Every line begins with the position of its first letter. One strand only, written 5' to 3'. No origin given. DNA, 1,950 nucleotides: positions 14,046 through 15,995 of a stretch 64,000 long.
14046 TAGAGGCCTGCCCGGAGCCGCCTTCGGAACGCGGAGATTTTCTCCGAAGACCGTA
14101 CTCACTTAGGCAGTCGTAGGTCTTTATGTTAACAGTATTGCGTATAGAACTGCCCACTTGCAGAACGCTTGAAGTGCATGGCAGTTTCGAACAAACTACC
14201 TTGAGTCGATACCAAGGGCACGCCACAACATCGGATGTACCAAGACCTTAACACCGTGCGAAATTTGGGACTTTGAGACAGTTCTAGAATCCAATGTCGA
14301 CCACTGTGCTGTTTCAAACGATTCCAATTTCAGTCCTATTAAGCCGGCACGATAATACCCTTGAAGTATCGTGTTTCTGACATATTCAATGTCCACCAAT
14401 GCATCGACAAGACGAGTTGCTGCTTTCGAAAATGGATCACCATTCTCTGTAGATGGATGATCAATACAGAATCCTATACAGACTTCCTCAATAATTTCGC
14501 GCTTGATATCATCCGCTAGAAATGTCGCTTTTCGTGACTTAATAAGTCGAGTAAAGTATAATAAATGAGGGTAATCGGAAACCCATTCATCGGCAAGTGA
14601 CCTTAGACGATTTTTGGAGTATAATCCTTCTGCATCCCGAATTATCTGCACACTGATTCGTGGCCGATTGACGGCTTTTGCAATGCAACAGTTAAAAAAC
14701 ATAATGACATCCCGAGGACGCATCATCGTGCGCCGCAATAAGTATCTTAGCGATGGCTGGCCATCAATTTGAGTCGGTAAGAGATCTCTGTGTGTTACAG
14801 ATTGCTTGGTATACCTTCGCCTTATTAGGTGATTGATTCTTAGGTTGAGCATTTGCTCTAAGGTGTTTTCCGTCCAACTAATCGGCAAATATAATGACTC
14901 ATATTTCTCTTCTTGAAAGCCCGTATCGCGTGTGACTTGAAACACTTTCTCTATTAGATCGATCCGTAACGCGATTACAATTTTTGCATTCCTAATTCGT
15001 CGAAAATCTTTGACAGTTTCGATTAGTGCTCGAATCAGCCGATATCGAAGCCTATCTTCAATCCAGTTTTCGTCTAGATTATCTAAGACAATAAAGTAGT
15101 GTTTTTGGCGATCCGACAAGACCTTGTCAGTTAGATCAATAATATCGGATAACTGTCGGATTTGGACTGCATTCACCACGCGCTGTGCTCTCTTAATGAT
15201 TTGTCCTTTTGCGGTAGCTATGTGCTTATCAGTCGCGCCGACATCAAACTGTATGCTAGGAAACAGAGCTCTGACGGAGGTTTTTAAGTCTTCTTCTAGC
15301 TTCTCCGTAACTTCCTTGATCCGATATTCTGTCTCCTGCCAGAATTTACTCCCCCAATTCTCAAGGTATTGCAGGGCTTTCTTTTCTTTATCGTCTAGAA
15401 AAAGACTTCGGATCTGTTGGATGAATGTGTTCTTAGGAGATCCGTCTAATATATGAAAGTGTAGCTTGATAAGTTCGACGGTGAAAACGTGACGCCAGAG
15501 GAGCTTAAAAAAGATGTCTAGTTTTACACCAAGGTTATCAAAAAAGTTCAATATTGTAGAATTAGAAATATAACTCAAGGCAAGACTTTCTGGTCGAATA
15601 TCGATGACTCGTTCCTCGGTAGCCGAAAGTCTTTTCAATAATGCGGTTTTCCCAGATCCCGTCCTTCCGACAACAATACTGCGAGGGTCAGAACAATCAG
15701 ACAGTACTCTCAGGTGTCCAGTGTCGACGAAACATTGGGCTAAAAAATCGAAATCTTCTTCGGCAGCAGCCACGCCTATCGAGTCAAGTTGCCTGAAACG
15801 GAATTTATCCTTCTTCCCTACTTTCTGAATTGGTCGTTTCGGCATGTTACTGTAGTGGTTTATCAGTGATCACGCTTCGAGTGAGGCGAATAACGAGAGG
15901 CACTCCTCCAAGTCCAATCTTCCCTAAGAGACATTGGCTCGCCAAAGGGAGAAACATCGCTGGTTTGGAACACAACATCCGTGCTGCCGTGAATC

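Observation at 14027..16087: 2-kb low-GC islet carrying one gene, bracketed by an exact 10-bp direct repeat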

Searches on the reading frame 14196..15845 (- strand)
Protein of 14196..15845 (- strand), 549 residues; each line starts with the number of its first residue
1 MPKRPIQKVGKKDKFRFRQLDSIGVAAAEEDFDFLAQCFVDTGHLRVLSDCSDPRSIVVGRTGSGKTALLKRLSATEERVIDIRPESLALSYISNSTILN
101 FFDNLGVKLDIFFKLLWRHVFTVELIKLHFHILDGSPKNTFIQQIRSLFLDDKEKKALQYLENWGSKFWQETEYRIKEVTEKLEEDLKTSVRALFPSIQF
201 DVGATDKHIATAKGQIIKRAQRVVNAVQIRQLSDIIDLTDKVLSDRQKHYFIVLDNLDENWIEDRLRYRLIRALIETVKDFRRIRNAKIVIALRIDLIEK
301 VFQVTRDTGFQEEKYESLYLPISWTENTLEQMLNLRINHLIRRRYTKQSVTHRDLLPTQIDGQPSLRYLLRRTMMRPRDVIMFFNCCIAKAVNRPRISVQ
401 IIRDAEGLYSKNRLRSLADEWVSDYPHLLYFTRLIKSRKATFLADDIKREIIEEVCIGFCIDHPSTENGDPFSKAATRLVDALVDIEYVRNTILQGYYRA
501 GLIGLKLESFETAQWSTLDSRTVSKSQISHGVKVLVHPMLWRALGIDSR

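Call 5: search_protein_families(library=pfam, proteins=[window:14196-15845:-], max_evalue=1)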
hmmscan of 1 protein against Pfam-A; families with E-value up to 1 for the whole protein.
window:14196-15845:- (549 aa): 11 families
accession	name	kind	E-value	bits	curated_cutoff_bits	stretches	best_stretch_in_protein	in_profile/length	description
PF20720.3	nSTAND3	-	0.00046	20.4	27.2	1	225-306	44-123/155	Novel STAND NTPase 3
PF13191.12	AAA_16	-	0.0014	19.6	32.6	1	56-261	27-143/167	AAA ATPase domain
PF13401.12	AAA_22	-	0.0014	19.4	27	1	57-97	9-33/130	AAA domain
PF18994.6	Prophage_tailD1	-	0.0038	17.8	23.6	1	149-193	37-82/84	Prophage endopeptidase tail N-terminal domain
PF05729.18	NACHT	-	0.013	15.7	26.7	1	56-74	3-21/167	NACHT domain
PF07693.20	KAP_NTPase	-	0.017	14.8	20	1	63-309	30-206/293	KAP family P-loop domain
PF09439.16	SRPRB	-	0.097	12.5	25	1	53-79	3-29/178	Signal recognition particle receptor beta subunit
PF01926.29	MMR_HSR1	-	0.16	12.5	21.9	1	57-134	3-84/113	50S ribosome-binding GTPase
PF06101.16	Vps62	-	0.17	10.7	22.1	1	154-201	474-521/541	Vacuolar protein sorting-associated protein 62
PF00005.33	ABC_tran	-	0.2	12.7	25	0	57-77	15-35/137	ABC transporter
PF10662.15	PduV-EutP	-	0.21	11.8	21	1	56-76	4-24/143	Ethanolamine utilisation - propanediol utilisation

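Call 6: search_protein_families(library=padloc, proteins=[window:14196-15845:-], max_evalue=1)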
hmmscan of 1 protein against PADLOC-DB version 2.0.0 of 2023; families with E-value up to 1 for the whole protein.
window:14196-15845:- (549 aa): 3 families
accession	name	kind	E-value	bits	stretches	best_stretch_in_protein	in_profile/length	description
PDLC04561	PDC-M28C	-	2.9e-06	24.4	1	219-333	143-251/480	-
PDLC04140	mad8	-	2.9e-05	21.8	1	53-259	27-202/314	mads_8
PDLC04164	AriA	-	0.003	15.2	1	56-212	30-152/253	-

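Call 7: search_protein_families(library=ncbifam, proteins=[window:14196-15845:-], max_evalue=1)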
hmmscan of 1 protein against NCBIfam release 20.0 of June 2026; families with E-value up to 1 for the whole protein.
window:14196-15845:- (549 aa): 6 families
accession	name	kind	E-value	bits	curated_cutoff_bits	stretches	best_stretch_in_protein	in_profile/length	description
NF047389.1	ATPase_Sll1717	subfamily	9e-64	216.2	75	1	24-544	2-454/454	P-loop ATPase, Sll1717 family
NF053860.1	DS41_1_antiphage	equivalog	6.6e-14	51.7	370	1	27-449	11-404/448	anti-phage protein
TIGR03167.1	tRNA_sel_U_synt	equivalog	0.0012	18.3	219.75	1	56-83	130-157/311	tRNA 2-selenouridine(34) synthase MnmH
NF008752.0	PRK11784.1-4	equivalog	0.0014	17.4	266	1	56-83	146-173/357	tRNA 2-selenouridine(34) synthase MnmH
NF008750.0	PRK11784.1-2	equivalog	0.0018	17.4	241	1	56-89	142-173/346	tRNA 2-selenouridine(34) synthase MnmH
TIGR02928.1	TIGR02928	subfamily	0.019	13.8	181.3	0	52-93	39-80/366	orc1/cdc6 family replication initiation protein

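Call 16: find_homologous_proteins(query=window:14196-15845:-)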
Query window:14196-15845:- (549 aa): 2028 proteins with E <= 0.001 among 8000 candidates; the best 120 are listed.
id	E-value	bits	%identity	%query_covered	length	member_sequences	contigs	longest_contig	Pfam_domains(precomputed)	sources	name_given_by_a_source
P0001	0.0e+0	1228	100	100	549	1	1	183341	-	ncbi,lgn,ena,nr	ncbi:MAG: hypothetical protein OXN97_07050 [Bryobacterales bacterium]|nr:hypothetical protein [Bryob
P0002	5.5e-258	875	77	91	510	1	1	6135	-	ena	-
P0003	6.5e-242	822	66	100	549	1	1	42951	-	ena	-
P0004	8.8e-233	792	66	97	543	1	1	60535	-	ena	-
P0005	3.9e-225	767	63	98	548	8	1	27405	-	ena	-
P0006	6.7e-220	749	62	99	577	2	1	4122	-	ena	-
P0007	7.3e-218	743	59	100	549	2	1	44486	-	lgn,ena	-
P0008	4.1e-217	740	60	99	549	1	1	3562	-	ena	-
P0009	5.3e-217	740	58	100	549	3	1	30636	PF13191.13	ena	-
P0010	8.5e-217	739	60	100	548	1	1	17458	PF13401.13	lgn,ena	-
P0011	4.1e-212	724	58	100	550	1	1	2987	-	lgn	-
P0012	9.3e-212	722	60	100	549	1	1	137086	-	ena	-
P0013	2.7e-211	721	58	100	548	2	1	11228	-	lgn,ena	-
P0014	3.4e-209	714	60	99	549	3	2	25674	-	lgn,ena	-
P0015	4.8e-208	710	58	100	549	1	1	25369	-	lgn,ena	-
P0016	7.7e-207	706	59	100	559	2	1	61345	-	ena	-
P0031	9.0e-192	657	55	97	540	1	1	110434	-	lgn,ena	-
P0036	1.2e-190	653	54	98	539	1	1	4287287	PF13191.13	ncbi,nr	ncbi:MAG: hypothetical protein MCM46_03615 [Candidatus Manganitrophus sp. SB1]|nr:hypothetical prote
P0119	9.0e-174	597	52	97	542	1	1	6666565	-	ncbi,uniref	ncbi:P-loop ATPase, Sll1717 family [Paludibaculum fermentans]|uniref:P-loop ATPase, Sll1717 family n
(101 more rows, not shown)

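Call 18: find_encoding_contigs(protein=P0003, flank=8000, max_places=2)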
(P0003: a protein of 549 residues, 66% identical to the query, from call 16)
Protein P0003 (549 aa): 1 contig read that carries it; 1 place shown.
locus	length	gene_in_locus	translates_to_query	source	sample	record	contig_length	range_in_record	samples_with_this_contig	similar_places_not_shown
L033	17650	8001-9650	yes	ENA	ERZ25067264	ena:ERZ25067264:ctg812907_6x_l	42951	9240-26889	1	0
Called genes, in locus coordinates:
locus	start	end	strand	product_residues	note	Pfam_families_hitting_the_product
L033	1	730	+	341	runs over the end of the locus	-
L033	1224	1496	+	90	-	-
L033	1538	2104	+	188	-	-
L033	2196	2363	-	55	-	-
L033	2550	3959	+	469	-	PF14236:DruA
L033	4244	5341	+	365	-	PF01548:DEDD_Tnp_IS110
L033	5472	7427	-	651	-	PF13384:HTH_23 (faint), PF13551:HTH_29 (faint), PF13936:HTH_38 (faint), PF21804:Transposase_29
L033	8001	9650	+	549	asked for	-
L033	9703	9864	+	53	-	-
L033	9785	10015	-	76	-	-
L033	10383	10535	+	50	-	-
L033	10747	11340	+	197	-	PF07087:DUF1353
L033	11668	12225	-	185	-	PF01610:DDE_Tnp_ISL3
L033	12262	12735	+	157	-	-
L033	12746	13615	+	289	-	PF00078:RVT_1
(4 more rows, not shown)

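Call 19: find_encoding_contigs(protein=P0004, flank=8000, max_places=2)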
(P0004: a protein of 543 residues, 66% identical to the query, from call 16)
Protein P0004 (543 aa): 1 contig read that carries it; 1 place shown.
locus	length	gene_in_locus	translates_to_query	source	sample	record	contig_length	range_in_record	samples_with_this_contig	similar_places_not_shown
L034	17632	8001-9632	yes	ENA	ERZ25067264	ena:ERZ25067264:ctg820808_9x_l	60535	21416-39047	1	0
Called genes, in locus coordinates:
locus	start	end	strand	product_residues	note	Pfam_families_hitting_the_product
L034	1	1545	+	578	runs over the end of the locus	PF04326:SLFN_AlbA_2, PF13749:HATPase_c_4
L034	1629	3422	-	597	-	PF02384:N6_Mtase, PF07669:Eco57I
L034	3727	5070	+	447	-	PF00083:Sugar_tr, PF07690:MFS_1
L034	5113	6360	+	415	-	PF01321:Creatinase_N, PF00557:Peptidase_M24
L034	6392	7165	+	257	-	PF01209:Ubie_methyltran, PF13489:Methyltransf_23, PF00891:Methyltransf_2, PF05175:MTS, PF13649:Methyltransf_25, PF13847:Methyltransf_31, PF08241:Methyltransf_11, PF08242:Methyltransf_12, +1 more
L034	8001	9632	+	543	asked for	-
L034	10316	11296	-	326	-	PF00389:2-Hacid_dh, PF02826:2-Hacid_dh_C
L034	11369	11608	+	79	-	-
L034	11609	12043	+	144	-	PF01850:PIN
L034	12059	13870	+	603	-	PF01839:FG-GAP (faint), PF13517:FG-GAP_3, PF07593:UnbV_ASPIC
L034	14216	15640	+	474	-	PF01839:FG-GAP (faint), PF13517:FG-GAP_3, PF07593:UnbV_ASPIC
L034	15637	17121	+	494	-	PF16918:PknG_TPR (weak), PF23914:TPR_CcmH_CycH, PF13432:TPR_16, PF14559:TPR_19, PF13424:TPR_12, PF13428:TPR_14 (weak), PF13432:TPR_16, PF00515:TPR_1 (weak), +20 more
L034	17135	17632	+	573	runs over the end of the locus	PF01839:FG-GAP (faint), PF13517:FG-GAP_3, PF07593:UnbV_ASPIC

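Call 25: find_encoding_contigs(protein=P0002, flank=8000, max_places=2)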
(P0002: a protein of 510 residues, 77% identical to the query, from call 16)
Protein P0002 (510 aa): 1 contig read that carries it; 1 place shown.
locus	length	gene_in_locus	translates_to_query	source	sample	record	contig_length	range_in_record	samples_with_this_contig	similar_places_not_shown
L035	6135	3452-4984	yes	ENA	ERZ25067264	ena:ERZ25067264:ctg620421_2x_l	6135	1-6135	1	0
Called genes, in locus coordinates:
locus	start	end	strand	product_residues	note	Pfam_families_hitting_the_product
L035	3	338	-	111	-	?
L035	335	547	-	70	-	-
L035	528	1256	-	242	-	-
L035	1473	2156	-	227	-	-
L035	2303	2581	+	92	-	PF12760:Zn_ribbon_IS1595 (weak)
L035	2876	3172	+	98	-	-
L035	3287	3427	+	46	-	-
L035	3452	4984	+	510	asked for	-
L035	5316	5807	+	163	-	-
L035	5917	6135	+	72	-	?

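Call 26: find_encoding_contigs(protein=P0012, flank=8000, max_places=2)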
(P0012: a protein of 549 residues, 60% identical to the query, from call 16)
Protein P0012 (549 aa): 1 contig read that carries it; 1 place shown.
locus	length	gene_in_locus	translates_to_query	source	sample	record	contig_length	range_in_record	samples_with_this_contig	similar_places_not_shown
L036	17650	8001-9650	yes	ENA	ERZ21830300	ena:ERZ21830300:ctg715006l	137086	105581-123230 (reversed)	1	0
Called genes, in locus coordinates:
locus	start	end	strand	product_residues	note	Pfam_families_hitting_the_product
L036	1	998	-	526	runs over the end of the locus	PF13276:HTH_21, PF00665:rve, PF13683:rve_3, PF13333:rve_2, PF13730:HTH_36 (weak)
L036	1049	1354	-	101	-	PF01527:HTH_Tnp_1, PF13518:HTH_28 (weak)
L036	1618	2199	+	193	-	PF00589:Phage_integrase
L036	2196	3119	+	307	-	PF00589:Phage_integrase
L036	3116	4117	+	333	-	PF02899:Phage_int_SAM_1, PF13495:Phage_int_SAM_4 (weak), PF00589:Phage_integrase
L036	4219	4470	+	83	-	PF00665:rve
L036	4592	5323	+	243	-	-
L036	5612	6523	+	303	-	-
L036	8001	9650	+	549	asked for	-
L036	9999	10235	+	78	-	-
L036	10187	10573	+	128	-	-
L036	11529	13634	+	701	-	PF03235:GmrSD_N, PF07510:GmrSD_C, PF18899:DUF5655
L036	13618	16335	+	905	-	PF12161:HsdM_N, PF02384:N6_Mtase, PF07669:Eco57I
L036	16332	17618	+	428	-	PF01420:Methylase_S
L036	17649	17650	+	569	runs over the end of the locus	PF02463:SMC_N (weak), PF11398:DUF2813 (weak), PF13175:AAA_15, PF13476:AAA_23, PF13555:AAA_29, PF13175:AAA_15, PF13304:AAA_21, PF20469:OLD-like_TOPRIM, +2 more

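Call 27: find_encoding_contigs(protein=P0007, flank=8000, max_places=2)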
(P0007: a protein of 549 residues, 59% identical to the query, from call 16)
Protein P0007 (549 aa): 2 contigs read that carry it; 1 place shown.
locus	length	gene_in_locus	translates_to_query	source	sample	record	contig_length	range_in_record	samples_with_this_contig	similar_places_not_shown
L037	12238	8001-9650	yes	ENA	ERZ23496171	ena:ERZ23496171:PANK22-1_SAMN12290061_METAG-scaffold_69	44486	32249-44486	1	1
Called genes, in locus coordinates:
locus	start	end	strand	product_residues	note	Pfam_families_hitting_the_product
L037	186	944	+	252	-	PF01261:AP_endonuc_2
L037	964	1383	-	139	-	-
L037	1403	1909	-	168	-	PF03938:OmpH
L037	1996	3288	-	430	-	PF02163:Peptidase_M50, PF00595:PDZ (faint), PF17820:PDZ_6 (weak), PF13180:PDZ_2 (weak), PF17820:PDZ_6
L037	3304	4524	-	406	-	PF02670:DXP_reductoisom, PF08436:DXP_redisom_C, PF13288:DXPR_C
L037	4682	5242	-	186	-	PF02085:Cytochrom_CIII (faint), PF14537:Cytochrom_c3_2 (faint), PF14522:Cytochrome_C7 (weak)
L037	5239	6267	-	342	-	PF03781:FGE-sulfatase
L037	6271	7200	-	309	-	PF13145:Rotamase_2, PF13616:Rotamase_3, PF00639:Rotamase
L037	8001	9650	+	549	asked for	-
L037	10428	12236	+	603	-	?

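Call 44: search_solved_structures(query=window:14196-15845:-, max_evalue=1)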
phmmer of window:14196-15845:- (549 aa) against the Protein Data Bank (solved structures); distinct sequences matched with E-value up to 1: 2.
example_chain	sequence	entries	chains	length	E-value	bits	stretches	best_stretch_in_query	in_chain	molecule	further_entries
5mbv_A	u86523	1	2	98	0.64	11.9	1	430-485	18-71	Host-nuclease inhibitor protein gam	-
2uuz_A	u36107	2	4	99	0.64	11.9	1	430-485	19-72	HOST-NUCLEASE INHIBITOR PROTEIN GAM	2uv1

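Call 48: search_dna_similar(query=window:14196-15845:-, collection=plasmids, mode=protein, max_rows=25)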
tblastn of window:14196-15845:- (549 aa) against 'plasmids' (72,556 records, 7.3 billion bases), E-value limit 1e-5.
Records with a match: 169; places in all: 171; records where one place covers at least 80% of the query: 159.
Best place of each record, by identity: <60% 169.
By first word of the organism name: Klebsiella 96; Escherichia 22; Raoultella 12; Citrobacter 12; Enterobacter 6; Cupriavidus 4; Providencia 4; Serratia 2; Vibrio 2; Paraburkholderia 1; and 8 more.
By predicted mobility (MOB-suite, as given by PLSDB): non-mobilizable 101; conjugative 60; mobilizable 8.
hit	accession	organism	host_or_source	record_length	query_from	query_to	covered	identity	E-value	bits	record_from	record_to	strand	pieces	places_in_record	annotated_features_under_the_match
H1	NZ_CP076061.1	Cupriavidus sp. EM10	Pure-cultured cell,sewage water sludge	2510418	10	546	98%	41.8%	1e-103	425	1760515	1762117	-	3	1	none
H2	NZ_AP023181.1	Paraburkholderia sp. PGU19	Physopelta gutta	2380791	15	544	96%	39.8%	2e-100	394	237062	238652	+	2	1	none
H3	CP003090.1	Burkholderia sp. YI23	-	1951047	15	544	97%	39.3%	1e-115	384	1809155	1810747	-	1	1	ATPase involved in DNA repair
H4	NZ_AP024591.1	Enterobacter kobei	-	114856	18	546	96%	39.1%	3e-105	354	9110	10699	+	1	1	DNA repair protein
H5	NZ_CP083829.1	Enterobacter kobei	Homo sapiens,Secretion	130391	18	546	96%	38.2%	2e-104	352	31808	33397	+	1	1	DNA repair protein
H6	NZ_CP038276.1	Raoultella ornithinolytica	sediment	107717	2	546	99%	35.9%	2e-88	366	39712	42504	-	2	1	DNA repair protein | IS630-like element ISEc33 family transposase | hypothetical protein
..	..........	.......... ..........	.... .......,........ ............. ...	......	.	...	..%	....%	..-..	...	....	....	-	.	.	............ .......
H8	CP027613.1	Klebsiella pneumoniae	-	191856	2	546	99%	36.0%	6e-87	369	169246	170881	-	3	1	none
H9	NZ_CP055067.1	Klebsiella pneumoniae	Shek Wu Hui WWTPs_1 WWTPs effluent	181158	2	546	99%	36.0%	6e-87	369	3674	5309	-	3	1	hypothetical protein (x3)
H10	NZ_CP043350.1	Klebsiella pneumoniae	Homo sapiens,Culture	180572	2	546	99%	36.0%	6e-87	369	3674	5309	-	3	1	hypothetical protein (x3)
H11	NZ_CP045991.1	Klebsiella pneumoniae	Homo sapiens,Culture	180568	2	546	99%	36.0%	6e-87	369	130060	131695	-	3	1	hypothetical protein (x3)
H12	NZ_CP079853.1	Klebsiella pneumoniae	Homo sapiens,feces,feces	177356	2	546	99%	36.0%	6e-87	369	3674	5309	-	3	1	hypothetical protein (x3)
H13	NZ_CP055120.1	Klebsiella pneumoniae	Shek Wu Hui WWTPs_100 WWTPs influent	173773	2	546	99%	36.0%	6e-87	369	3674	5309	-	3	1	hypothetical protein (x3)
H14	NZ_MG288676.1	Klebsiella pneumoniae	food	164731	2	546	99%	36.0%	6e-87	369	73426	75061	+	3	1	hypothetical protein (x3)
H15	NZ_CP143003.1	Klebsiella pneumoniae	Homo sapiens,urine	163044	2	546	99%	36.0%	6e-87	369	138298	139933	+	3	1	hypothetical protein (x3)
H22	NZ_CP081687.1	Escherichia coli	-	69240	2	546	99%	35.8%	2e-106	357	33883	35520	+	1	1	hypothetical protein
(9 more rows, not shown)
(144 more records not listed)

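Call 49: search_dna_similar(query=window:14196-15845:-, collection=phages, mode=protein, max_rows=15)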
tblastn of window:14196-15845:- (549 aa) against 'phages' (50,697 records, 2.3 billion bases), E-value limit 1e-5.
Records with a match: 2; places in all: 2; records where one place covers at least 80% of the query: 2.
Best place of each record, by identity: <60% 2.
By first word of the organism name: Klebsiella 2.
By host as written in the record: Klebsiella pneumoniae strain 4011 1; Klebsiella pneumoniae strain 9362 1.
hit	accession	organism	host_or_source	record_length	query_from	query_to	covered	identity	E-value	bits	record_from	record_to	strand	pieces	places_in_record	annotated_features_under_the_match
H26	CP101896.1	Klebsiella phage GArcari-2022b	Klebsiella pneumoniae strain 4011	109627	23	546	95%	23.3%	2e-14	83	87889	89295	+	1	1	record has no annotation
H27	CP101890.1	Klebsiella phage GArcari-2022a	Klebsiella pneumoniae strain 9362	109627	23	546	95%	23.3%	2e-14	83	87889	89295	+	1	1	record has no annotation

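Call 50: get_annotated_region(hit=H4, flank=6000)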
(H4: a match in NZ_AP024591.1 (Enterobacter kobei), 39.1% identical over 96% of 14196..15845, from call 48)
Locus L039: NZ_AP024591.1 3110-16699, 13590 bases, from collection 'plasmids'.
description: Enterobacter kobei strain JCM 8580 plasmid pENKO-1, complete sequence
organism: Enterobacter kobei (NCBI taxid 208224)
taxonomy: Bacteria; Pseudomonadota; Gammaproteobacteria; Enterobacterales; Enterobacteriaceae; Enterobacter; Enterobacter kobei
host: -; source: -; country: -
typing (MOB-suite, as given by PLSDB): non-mobilizable; mating-pair formation MPF_F
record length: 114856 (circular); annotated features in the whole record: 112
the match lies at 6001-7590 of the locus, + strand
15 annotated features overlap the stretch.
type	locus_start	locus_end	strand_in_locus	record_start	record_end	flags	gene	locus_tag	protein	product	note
CDS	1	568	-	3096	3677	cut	-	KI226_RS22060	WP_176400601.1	hypothetical protein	-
CDS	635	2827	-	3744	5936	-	-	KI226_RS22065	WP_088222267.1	P-loop NTPase fold protein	-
CDS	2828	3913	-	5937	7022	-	-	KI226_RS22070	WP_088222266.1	hypothetical protein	-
CDS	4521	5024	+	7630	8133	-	-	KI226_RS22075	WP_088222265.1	peptidase M14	-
CDS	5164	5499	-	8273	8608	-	-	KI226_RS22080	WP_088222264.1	hypothetical protein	-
CDS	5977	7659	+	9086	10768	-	-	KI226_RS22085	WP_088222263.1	DNA repair protein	-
CDS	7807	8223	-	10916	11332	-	-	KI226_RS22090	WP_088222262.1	type II toxin-antitoxin system VapC family toxin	-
CDS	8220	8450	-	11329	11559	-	vapB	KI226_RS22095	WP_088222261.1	type II toxin-antitoxin system VapB family antitoxin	-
CDS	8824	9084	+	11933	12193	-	-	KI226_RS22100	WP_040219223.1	type II toxin-antitoxin system ParD family antitoxin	GO:0051983 - regulation of chromosome segregation [Evidence IEA]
CDS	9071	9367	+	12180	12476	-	-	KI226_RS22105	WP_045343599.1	type II toxin-antitoxin system RelE/ParE family toxin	GO:0030541 - plasmid partitioning [Evidence IEA]; GO:0051290 - protein heterotetramerization [Evidence IEA]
CDS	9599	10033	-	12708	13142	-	pcoE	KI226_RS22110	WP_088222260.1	copper resistance system metallochaperone PcoE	-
predicted_resistance_gene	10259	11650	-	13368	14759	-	pcoS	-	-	copper resistance membrane spanning protein PcoS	predicted by amrfinderplus; class COPPER; identity 96.98%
predicted_resistance_gene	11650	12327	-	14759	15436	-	pcoR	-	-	copper response regulator transcription factor PcoR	predicted by amrfinderplus; class COPPER; identity 98.67%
predicted_resistance_gene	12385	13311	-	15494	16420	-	pcoD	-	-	copper resistance inner membrane protein PcoD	predicted by amrfinderplus; class COPPER; identity 99.68%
predicted_resistance_gene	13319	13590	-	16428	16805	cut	pcoC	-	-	copper resistance system metallochaperone PcoC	predicted by amrfinderplus; class COPPER; identity 100.0%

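Call 51: get_annotated_region(hit=H22, flank=6000)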
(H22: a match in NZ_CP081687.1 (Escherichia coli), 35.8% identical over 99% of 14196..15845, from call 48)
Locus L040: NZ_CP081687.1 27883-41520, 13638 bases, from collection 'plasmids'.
description: Escherichia coli strain 0H23 plasmid unnamed3, complete sequence
organism: Escherichia coli (NCBI taxid 562)
taxonomy: Bacteria; Pseudomonadota; Gammaproteobacteria; Enterobacterales; Enterobacteriaceae; Escherichia; Escherichia coli
host: -; source: -; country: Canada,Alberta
typing (MOB-suite, as given by PLSDB): non-mobilizable; replicon IncFIA,IncFIB
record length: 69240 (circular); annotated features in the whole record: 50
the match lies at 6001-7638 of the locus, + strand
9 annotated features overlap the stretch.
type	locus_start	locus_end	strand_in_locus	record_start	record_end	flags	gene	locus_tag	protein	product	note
CDS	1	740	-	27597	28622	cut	-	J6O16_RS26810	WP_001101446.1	IS110 family transposase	-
CDS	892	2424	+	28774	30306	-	-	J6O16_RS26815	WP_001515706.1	IS3-like element ISKpn38 family transposase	GO:0006313 - DNA transposition [Evidence IEA]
CDS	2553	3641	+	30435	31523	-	-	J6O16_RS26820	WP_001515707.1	IS481-like element ISKpn28 family transposase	GO:0006313 - DNA transposition [Evidence IEA]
CDS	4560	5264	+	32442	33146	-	-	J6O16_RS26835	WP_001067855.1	IS6-like element IS26 family transposase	GO:0006313 - DNA transposition [Evidence IEA]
CDS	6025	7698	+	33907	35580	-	-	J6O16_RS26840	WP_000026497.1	hypothetical protein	-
CDS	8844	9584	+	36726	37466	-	-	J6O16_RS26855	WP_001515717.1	tyrosine-type recombinase/integrase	GO:0015074 - DNA integration [Evidence IEA]; GO:0006310 - DNA recombination [Evidence IEA]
CDS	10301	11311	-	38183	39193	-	-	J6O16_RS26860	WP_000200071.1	RepB family plasmid replication initiator protein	GO:0006270 - DNA replication initiation [Evidence IEA]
CDS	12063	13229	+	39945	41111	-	sopA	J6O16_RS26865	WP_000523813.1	plasmid-partitioning protein SopA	-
CDS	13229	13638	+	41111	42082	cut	-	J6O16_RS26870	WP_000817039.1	ParB/RepB/Spo0J family plasmid partition protein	-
